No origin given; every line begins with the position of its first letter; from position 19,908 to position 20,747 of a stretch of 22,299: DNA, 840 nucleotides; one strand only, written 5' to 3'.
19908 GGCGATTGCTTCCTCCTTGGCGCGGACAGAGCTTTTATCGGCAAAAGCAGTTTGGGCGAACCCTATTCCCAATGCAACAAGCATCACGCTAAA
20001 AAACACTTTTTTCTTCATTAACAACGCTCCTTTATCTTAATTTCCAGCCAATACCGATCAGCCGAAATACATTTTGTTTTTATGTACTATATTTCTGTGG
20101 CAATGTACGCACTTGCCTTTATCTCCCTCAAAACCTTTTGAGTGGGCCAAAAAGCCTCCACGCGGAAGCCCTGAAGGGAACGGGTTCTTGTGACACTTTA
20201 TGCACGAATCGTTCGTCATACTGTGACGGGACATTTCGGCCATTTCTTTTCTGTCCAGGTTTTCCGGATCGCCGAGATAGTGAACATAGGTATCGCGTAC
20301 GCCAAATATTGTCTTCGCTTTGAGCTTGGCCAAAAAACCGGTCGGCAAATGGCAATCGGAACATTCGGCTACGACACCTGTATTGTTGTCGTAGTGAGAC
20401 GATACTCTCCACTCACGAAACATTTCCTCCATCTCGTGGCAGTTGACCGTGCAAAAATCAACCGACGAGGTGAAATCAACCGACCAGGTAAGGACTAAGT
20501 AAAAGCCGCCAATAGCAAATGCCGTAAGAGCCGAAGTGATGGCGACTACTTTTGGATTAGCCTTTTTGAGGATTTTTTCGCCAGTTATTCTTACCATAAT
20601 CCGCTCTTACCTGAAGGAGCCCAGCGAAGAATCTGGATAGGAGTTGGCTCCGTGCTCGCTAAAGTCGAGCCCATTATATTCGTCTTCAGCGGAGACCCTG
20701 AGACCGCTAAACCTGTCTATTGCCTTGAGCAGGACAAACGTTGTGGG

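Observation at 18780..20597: Oxidative or reductive HAO? Octahaem protein of only ~390 mature residues with a candidate cross-link tyrosine region, paired with a CXXCHXM-type NrfH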

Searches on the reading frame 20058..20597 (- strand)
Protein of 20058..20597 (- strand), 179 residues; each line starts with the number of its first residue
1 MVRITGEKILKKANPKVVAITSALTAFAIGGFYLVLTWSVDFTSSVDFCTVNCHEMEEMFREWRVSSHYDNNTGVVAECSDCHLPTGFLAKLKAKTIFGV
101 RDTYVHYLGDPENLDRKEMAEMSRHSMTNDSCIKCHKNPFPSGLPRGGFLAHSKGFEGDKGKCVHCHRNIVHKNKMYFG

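Call 4: search_protein_families(library=pfam, proteins=[window:20058-20597:-], max_evalue=0.01)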
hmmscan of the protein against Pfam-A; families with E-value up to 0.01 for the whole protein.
window:20058-20597:- (179 aa): 4 families
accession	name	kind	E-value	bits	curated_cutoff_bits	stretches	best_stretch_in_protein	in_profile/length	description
PF03264.19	Cytochrom_NNT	-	1e-32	113.7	24.1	1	18-174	7-171/174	NapC/NirT cytochrome c family, N-terminal region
PF22113.1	Mtrc-MtrF_II-IV_dom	-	0.00075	19.5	30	1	49-172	9-132/176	Outer membrane cytochrome MtrC/MtrF-like, domains II/IV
PF14522.11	Cytochrome_C7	-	0.0029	17.8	24.8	1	74-168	11-67/67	Cytochrome c7 and related cytochrome c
PF09699.15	Paired_CXXCH_1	-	0.0046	17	20.6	0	77-87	7-17/41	Doubled CXXCH motif (Paired_CXXCH_1)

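Call 7: search_protein_families(library=ncbifam, proteins=[window:20058-20597:-], max_evalue=0.001)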
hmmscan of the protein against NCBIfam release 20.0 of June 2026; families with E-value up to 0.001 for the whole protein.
window:20058-20597:- (179 aa): 6 families
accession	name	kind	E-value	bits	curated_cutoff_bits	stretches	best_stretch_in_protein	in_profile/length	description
TIGR03153.1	cytochr_NrfH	equivalog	7.4e-22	77.9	134.2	1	25-172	6-138/138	cytochrome c nitrite reductase small subunit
TIGR02161.1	napC_nirT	subfamily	7.9e-17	61.7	310.6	1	17-173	14-180/185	periplasmic nitrate (or nitrite) reductase c-type cytochrome, NapC/NirT family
TIGR02162.1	torC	equivalog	2.6e-16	59.9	478.2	1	36-173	34-179/387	pentaheme c-type cytochrome TorC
NF011606.0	PRK15032.1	equivalog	1.6e-15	57.2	455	1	28-173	26-180/390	pentaheme c-type cytochrome TorC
NF007906.0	PRK10617.1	equivalog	4.1e-13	49.6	349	1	28-173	34-189/200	cytochrome c-type protein NapC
NF008659.0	PRK11659.1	equivalog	0.00033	20.4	184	0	115-172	32-87/188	cytochrome c nitrite reductase pentaheme subunit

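Call 38: search_protein_representatives(protein=window:20058-20597:-)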
Query: 179 residues. Proteins with E-value up to 0.001 (for the whole library): 968; up to 1e-10: 186; up to 1e-30: 5. The best 150 are listed.
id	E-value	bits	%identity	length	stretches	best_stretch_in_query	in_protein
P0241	2.0e-53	197.5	50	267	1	6-173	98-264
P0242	1.3e-43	165.5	47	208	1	6-172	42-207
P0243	3.0e-41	157.8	44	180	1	9-173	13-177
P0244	1.0e-37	146.3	42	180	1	7-173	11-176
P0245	2.4e-36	141.8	48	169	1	21-170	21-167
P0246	1.0e-29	120.2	42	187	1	35-172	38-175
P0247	1.2e-28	116.7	40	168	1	18-175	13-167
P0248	3.4e-25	105.5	39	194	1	31-174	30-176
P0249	3.2e-23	99.0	33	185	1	17-176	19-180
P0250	9.3e-23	97.5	40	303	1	39-174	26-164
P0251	1.7e-22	96.7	37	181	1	22-178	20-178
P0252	1.4e-21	93.7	32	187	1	19-174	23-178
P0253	2.8e-21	92.7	39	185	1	39-178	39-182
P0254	3.8e-21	92.3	38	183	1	11-176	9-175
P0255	8.1e-21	91.2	36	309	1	33-174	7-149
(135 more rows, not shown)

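Call 54: search_solved_structures(query=window:20058-20597:-, max_evalue=1, show_alignments=2)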
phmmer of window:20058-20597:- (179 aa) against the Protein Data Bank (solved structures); distinct sequences matched with E-value up to 1: 1.
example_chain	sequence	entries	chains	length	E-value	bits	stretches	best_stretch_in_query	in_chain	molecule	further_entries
2j7a_C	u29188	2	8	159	3.2e-11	46.8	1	35-173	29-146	CYTOCHROME C QUINOL DEHYDROGENASE NRFH | NAPC/NIRT CYTOCHROME C FAMILY PROTEIN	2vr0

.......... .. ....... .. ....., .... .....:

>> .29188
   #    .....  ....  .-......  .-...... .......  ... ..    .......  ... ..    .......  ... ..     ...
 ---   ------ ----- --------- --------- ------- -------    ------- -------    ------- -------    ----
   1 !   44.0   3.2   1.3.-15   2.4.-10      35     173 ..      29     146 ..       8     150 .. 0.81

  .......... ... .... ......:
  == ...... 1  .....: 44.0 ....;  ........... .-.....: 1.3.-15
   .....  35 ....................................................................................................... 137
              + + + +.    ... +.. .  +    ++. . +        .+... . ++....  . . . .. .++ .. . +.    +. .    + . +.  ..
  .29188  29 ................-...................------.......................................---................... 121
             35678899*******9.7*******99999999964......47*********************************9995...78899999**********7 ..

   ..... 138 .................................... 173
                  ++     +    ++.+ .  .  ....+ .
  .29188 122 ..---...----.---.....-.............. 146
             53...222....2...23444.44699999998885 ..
